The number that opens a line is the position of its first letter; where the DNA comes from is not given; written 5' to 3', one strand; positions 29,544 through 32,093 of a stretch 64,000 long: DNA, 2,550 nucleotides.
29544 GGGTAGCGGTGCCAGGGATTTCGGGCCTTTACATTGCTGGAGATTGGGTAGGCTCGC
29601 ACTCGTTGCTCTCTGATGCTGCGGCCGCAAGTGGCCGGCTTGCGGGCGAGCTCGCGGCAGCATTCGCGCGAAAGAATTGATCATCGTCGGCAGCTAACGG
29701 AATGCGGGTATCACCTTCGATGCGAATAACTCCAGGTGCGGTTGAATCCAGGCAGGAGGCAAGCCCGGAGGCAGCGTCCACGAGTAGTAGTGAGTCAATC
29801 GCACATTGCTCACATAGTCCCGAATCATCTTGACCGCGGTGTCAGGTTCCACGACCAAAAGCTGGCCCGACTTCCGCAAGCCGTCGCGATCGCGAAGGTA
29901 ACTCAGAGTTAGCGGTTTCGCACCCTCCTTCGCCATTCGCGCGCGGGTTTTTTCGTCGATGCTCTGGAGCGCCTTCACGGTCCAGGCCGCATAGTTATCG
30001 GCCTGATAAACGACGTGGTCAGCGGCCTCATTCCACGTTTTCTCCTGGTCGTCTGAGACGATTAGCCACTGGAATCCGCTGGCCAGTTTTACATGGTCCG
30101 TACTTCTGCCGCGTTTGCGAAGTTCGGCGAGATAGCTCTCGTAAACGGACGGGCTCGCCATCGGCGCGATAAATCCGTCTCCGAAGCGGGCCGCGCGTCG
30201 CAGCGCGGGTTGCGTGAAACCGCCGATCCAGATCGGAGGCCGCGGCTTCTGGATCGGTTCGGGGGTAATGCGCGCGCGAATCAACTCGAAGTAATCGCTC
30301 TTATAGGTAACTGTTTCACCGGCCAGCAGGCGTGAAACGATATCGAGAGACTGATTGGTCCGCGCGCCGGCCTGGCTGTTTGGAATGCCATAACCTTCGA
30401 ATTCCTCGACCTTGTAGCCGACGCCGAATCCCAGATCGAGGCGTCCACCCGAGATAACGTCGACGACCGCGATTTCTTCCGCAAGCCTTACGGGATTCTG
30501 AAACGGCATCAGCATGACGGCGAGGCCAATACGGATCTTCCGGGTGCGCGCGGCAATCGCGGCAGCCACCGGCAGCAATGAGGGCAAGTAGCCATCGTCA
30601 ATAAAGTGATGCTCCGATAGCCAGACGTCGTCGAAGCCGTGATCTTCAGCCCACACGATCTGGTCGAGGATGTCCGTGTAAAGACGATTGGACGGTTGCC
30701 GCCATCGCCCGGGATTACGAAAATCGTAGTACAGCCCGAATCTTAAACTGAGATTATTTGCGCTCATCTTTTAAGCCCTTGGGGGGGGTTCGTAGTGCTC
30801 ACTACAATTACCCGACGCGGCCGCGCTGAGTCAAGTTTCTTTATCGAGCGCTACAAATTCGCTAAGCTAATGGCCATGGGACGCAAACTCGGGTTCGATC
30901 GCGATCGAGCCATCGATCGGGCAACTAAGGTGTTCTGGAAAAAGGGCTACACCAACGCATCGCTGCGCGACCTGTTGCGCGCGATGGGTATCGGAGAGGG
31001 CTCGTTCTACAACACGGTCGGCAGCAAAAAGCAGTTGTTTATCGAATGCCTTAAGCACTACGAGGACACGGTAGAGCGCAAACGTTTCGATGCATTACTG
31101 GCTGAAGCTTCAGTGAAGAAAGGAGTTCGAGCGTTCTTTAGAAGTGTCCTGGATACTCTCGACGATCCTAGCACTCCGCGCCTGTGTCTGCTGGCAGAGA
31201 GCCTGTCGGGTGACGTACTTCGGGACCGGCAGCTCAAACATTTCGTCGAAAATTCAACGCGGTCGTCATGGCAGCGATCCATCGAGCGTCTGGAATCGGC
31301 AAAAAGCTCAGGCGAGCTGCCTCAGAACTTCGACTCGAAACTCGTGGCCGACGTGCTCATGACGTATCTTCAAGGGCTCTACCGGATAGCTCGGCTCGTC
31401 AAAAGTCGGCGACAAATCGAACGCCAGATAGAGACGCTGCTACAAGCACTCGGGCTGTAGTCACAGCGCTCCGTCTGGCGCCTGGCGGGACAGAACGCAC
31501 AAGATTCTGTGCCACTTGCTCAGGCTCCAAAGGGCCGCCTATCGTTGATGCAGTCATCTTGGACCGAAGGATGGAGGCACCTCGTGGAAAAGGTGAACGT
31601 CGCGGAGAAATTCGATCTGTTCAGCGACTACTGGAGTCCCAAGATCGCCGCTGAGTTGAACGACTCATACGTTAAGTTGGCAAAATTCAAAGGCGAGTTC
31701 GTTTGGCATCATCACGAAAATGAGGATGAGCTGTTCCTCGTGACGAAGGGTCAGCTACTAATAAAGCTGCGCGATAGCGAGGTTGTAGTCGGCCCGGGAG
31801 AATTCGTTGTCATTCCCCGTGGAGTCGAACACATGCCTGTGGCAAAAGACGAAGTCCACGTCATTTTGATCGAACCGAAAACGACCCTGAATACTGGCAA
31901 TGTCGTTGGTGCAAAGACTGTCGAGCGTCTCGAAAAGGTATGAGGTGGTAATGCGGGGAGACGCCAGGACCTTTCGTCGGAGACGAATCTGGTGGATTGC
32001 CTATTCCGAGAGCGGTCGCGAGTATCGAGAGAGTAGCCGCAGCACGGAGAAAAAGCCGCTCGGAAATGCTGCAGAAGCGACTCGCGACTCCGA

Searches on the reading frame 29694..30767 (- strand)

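Call 98: search_protein_families(library=pfam, proteins=[window:29694-30767:-], max_evalue=0.001)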
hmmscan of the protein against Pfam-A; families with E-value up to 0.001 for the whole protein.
window:29694-30767:- (357 aa): 1 family
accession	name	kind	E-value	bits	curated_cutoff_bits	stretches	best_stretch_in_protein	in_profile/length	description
PF00296.26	Bac_luciferase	-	7.8e-60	203.3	27.9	1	9-292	2-289/314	Luciferase-like monooxygenase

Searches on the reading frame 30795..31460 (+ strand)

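Call 98: search_protein_families(library=pfam, proteins=[window:30795-31460:+], max_evalue=0.001)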
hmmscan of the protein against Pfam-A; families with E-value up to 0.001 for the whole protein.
window:30795-31460:+ (221 aa): 3 families
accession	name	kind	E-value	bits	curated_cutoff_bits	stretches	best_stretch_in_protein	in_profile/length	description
PF00440.29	TetR_N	-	1.5e-08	34.7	24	1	40-85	2-47/47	Bacterial regulatory proteins, tetR family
PF16925.10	TetR_C_13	-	6.4e-07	30.2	27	1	111-214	5-108/109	Tetracyclin repressor-like, C-terminal domain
PF16859.10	TetR_C_11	-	0.00014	22.6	32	1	106-192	6-90/113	Tetracyclin repressor-like, C-terminal domain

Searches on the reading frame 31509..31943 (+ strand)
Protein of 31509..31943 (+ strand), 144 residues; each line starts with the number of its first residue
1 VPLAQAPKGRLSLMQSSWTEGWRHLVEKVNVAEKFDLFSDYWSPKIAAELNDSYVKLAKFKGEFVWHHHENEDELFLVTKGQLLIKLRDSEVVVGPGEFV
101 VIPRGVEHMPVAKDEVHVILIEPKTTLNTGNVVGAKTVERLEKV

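Call 98: search_protein_families(library=pfam, proteins=[window:31509-31943:+], max_evalue=0.001)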
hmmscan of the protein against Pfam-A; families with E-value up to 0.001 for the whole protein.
window:31509-31943:+ (144 aa): 3 families
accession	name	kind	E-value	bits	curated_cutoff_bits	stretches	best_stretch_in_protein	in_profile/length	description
PF07883.17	Cupin_2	-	1.7e-12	47.3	27.2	1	63-118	10-64/70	Cupin domain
PF02311.25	AraC_binding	-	9.3e-05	22.6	21.1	1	63-108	14-59/135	AraC-like ligand binding domain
PF00190.28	Cupin_1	-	0.00065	19.7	22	1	64-126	46-116/151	Cupin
